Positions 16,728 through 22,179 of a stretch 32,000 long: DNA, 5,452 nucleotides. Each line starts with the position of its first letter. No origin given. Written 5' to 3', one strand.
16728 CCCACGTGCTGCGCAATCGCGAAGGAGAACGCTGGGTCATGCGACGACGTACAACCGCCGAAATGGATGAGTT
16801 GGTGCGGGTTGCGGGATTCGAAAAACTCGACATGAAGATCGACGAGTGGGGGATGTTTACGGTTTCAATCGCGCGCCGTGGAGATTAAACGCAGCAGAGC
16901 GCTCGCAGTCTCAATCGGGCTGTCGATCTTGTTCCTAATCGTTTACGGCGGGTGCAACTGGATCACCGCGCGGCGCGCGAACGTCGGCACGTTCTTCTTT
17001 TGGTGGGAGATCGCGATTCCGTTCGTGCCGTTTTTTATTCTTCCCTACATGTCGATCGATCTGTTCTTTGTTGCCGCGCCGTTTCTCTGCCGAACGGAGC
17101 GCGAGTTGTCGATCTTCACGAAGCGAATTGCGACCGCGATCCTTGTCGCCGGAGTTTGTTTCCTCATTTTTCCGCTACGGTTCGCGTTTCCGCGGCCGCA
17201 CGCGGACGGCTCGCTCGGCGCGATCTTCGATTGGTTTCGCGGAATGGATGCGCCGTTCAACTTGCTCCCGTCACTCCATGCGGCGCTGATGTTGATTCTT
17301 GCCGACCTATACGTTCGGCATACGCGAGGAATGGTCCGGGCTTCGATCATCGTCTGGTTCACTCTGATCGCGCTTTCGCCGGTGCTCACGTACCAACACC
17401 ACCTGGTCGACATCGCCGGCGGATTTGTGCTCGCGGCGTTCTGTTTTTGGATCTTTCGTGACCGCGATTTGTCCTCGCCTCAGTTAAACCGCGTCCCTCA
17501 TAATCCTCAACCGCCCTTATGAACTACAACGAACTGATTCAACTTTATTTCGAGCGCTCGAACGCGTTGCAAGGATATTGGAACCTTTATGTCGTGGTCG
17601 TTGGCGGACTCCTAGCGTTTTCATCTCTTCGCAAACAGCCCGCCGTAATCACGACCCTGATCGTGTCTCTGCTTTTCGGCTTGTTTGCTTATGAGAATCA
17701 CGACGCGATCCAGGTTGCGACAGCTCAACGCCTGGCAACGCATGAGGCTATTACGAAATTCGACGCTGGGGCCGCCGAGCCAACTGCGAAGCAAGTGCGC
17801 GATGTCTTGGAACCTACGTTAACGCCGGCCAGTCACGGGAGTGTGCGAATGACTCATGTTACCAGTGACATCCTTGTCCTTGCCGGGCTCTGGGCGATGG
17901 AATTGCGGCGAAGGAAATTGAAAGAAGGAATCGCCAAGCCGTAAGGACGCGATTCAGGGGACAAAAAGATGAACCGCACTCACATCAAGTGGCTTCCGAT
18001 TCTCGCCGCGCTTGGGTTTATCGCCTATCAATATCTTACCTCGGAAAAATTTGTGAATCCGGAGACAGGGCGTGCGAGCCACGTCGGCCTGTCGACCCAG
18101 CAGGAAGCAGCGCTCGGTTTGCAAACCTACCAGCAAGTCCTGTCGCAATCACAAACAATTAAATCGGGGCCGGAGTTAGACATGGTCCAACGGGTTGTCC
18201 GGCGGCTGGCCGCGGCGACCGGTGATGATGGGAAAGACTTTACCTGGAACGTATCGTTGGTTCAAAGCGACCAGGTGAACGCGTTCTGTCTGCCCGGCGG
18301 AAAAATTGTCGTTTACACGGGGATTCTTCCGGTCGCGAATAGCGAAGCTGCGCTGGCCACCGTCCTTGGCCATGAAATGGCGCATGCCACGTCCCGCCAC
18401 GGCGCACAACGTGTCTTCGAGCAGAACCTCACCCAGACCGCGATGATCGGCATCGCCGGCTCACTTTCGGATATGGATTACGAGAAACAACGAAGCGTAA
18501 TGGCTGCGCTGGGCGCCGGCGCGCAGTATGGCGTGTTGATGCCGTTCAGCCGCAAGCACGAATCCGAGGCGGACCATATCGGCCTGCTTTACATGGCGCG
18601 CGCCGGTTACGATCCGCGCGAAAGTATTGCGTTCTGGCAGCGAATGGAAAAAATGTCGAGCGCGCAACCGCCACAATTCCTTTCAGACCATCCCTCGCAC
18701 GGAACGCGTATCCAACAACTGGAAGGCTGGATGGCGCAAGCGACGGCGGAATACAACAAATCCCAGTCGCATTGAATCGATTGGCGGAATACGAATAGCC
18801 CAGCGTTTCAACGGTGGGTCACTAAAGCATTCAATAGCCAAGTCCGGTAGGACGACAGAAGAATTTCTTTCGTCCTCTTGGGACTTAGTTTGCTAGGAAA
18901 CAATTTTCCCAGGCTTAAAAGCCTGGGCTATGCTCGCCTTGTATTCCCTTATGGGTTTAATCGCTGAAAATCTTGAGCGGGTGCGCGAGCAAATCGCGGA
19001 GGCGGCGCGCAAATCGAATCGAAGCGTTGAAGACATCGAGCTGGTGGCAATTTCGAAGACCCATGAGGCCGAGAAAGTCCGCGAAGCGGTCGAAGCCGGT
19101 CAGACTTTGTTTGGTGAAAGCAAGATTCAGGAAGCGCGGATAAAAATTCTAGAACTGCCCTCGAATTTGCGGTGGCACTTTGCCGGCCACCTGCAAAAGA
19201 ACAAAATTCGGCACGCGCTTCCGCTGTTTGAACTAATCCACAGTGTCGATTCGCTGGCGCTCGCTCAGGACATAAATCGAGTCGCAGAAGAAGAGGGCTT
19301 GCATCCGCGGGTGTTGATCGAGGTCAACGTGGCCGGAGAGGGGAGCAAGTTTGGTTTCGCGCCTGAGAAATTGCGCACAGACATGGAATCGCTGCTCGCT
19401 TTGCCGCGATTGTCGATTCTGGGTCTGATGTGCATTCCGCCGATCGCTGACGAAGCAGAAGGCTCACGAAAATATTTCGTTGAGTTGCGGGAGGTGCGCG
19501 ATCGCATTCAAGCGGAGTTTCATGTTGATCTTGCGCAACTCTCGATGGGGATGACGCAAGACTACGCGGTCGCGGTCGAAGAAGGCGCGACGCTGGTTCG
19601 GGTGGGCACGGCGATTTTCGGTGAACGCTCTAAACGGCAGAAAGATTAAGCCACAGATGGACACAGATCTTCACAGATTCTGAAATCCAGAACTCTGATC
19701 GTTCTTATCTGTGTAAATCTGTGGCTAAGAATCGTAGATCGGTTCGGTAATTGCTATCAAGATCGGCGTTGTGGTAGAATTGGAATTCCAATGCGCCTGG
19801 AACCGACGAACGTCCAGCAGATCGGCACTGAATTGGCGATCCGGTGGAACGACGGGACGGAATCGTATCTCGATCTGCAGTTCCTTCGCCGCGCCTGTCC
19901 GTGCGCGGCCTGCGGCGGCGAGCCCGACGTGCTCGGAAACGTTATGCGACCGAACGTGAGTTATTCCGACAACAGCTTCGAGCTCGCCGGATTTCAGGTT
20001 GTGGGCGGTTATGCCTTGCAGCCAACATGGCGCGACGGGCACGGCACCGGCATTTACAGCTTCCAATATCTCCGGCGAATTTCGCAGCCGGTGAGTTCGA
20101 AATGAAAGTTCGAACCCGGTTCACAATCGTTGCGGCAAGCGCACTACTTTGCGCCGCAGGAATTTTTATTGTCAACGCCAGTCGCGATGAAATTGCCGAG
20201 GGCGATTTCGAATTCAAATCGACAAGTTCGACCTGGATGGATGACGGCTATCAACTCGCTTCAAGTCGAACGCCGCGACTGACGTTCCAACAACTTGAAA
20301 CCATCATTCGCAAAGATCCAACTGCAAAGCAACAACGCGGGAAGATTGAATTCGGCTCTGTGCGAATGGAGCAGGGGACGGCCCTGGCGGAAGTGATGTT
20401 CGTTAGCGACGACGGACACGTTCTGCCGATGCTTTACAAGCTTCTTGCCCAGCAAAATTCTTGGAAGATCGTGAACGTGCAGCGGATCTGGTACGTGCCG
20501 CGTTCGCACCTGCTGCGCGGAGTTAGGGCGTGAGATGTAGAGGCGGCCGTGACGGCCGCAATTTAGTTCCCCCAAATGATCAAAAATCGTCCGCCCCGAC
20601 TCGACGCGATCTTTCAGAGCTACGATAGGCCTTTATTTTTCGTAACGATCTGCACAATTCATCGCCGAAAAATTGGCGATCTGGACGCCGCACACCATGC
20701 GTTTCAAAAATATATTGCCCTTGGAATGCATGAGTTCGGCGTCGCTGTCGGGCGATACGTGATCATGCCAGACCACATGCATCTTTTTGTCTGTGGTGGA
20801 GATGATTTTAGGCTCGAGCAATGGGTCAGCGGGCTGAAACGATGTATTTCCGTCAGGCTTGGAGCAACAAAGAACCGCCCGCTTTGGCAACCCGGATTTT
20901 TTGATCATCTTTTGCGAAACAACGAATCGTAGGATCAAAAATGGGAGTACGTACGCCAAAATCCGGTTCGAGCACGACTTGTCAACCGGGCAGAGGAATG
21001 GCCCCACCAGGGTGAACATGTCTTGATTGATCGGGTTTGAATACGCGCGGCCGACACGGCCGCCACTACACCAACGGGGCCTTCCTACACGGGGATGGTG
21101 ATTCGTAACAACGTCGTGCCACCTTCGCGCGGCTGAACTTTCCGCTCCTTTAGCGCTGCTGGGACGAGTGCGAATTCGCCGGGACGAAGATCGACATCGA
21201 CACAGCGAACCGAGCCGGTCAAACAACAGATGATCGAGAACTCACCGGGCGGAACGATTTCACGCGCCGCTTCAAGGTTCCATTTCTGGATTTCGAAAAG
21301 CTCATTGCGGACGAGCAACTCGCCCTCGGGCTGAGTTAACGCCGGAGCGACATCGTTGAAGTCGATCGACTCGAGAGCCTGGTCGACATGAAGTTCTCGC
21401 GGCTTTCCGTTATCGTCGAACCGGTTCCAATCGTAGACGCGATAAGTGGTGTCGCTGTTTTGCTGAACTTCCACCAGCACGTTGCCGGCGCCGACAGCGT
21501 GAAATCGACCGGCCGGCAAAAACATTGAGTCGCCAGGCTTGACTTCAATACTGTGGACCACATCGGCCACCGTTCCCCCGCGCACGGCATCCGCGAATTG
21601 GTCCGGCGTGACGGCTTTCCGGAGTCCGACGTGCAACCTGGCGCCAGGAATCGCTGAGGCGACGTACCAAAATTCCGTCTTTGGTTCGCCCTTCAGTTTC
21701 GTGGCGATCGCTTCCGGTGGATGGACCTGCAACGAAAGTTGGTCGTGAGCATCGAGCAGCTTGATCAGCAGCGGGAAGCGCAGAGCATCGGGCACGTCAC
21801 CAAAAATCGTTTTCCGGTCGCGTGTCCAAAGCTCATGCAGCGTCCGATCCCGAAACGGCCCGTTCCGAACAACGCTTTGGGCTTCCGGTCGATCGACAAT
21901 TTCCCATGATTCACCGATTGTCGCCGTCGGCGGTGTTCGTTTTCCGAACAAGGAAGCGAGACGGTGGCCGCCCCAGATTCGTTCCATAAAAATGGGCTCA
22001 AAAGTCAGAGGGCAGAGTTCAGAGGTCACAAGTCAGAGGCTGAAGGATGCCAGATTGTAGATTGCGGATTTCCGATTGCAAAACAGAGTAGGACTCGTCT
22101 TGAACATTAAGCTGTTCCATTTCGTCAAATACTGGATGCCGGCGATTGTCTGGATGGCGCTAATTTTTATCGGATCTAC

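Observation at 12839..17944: Six translationally coupled membrane-lipid genes that look like a self-contained, uncharacterised phospholipid pathway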

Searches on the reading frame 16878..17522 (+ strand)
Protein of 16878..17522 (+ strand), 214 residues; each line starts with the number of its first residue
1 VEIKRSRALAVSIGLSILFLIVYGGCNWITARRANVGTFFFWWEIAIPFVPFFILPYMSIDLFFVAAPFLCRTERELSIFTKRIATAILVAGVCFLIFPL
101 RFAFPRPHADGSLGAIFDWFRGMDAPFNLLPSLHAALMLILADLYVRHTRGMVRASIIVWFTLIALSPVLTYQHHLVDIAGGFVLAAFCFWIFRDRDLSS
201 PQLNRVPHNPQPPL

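Call 4: search_protein_families(library=pfam, proteins=[window:16878-17522:+], max_evalue=0.01)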
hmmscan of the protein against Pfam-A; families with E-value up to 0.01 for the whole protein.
window:16878-17522:+ (214 aa): 2 families
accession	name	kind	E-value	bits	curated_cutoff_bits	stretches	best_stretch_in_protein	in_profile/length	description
PF01569.27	PAP2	-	5.9e-07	29.7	27.2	1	84-193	5-121/130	PAP2 superfamily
PF14378.12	PAP2_3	-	7.8e-07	29.5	27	1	71-192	53-190/190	PAP2 superfamily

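Call 5: search_protein_families(library=ncbifam, proteins=[window:16878-17522:+], max_evalue=0.01)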
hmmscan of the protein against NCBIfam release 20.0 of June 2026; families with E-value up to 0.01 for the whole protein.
window:16878-17522:+ (214 aa): 1 family
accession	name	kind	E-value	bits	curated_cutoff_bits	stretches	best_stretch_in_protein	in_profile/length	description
NF052609.1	PhinosDhcerSyn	equivalog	0.00023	20.7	480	1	126-200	215-290/305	phosphoinositol dihydroceramide synthase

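Call 18: search_solved_structures(query=window:16878-17522:+, max_evalue=1, show_alignments=2)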
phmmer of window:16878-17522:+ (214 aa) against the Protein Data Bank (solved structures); distinct sequences matched with E-value up to 1: 1.
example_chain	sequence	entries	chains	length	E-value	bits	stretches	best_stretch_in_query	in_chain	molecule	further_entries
7d3u_E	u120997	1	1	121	0.91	12.3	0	38-84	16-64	Cation antiporter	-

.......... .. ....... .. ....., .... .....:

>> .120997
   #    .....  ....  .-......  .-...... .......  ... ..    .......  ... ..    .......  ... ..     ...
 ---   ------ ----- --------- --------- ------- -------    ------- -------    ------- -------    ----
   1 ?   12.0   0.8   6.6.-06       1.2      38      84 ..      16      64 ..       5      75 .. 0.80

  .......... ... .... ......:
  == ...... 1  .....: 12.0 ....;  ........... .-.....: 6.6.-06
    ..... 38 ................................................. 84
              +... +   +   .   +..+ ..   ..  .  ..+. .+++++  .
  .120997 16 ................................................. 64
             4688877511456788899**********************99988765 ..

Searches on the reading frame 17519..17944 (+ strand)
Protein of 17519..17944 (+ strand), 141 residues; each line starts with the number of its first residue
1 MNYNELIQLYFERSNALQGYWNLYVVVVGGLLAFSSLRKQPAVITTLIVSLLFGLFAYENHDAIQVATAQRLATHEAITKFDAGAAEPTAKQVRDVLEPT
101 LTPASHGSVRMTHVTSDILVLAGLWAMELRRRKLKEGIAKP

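Call 4: search_protein_families(library=pfam, proteins=[window:17519-17944:+], max_evalue=0.01)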
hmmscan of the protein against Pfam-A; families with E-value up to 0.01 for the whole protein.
window:17519-17944:+ (141 aa): 1 family
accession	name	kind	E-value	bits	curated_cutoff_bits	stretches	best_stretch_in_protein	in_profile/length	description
PF09945.14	DUF2177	-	0.002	18.7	26.9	1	3-72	28-99/124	Predicted membrane protein (DUF2177)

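Call 5: search_protein_families(library=ncbifam, proteins=[window:17519-17944:+], max_evalue=0.01)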
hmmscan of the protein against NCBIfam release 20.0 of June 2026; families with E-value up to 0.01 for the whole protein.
window:17519-17944:+ (141 aa): 0 families

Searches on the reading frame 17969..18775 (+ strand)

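Call 52: search_protein_families(library=pfam, proteins=[window:17969-18775:+], max_evalue=0.001)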
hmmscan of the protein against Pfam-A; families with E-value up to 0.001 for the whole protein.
window:17969-18775:+ (268 aa): 1 family
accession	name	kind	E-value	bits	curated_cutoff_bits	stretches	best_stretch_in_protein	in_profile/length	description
PF01435.24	Peptidase_M48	-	3.7e-40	138.2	20.3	1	73-254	7-185/186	Peptidase family M48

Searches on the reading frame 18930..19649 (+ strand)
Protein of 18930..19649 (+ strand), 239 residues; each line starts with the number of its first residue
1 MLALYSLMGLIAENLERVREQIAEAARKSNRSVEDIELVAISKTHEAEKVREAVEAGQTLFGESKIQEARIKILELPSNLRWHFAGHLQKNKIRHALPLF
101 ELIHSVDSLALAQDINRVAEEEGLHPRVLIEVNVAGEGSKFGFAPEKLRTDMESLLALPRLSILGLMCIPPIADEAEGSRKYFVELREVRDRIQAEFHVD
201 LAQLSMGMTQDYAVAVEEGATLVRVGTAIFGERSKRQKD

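Call 52: search_protein_families(library=pfam, proteins=[window:18930-19649:+], max_evalue=0.001)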
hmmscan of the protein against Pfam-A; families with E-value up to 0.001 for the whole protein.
window:18930-19649:+ (239 aa): 1 family
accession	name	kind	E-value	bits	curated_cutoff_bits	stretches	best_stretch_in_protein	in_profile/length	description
PF01168.26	Ala_racemase_N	-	3.2e-23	83.1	24.1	1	14-233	2-219/220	Alanine racemase, N-terminal domain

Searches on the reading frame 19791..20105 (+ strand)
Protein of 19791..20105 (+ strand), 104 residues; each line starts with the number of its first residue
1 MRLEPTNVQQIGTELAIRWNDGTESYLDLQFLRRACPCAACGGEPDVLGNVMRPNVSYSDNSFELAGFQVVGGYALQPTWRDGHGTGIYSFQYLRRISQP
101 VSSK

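Call 52: search_protein_families(library=pfam, proteins=[window:19791-20105:+], max_evalue=0.001)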
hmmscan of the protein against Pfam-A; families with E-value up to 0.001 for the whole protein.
window:19791-20105:+ (104 aa): 1 family
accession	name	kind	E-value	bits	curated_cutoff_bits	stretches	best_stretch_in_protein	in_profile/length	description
PF06155.17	GBBH-like_N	-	5.1e-20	72.4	22.8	1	8-95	3-85/85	Gamma-butyrobetaine hydroxylase-like, N-terminal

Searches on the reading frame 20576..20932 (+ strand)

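Call 52: search_protein_families(library=pfam, proteins=[window:20576-20932:+], max_evalue=0.001)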
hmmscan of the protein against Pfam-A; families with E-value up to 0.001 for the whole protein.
window:20576-20932:+ (118 aa): 1 family
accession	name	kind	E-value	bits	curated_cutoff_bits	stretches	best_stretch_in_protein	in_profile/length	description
PF01797.21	Y1_Tnp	-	1.8e-06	28.5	23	1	24-109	10-102/121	Transposase IS200 like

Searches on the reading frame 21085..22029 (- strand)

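Call 52: search_protein_families(library=pfam, proteins=[window:21085-22029:-], max_evalue=0.001)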
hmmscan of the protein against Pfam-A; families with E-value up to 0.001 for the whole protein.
window:21085-22029:- (314 aa): 2 families
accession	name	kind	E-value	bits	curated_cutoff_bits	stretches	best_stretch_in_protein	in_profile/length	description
PF20511.4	PMI_typeI_cat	-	8.9e-14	52.3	22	1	12-113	6-111/143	Phosphomannose isomerase type I, catalytic domain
PF21621.3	MPI_cupin_dom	-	1.7e-06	28.3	27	0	240-299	6-69/79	Mannose-6-phosphate isomerase, cupin domain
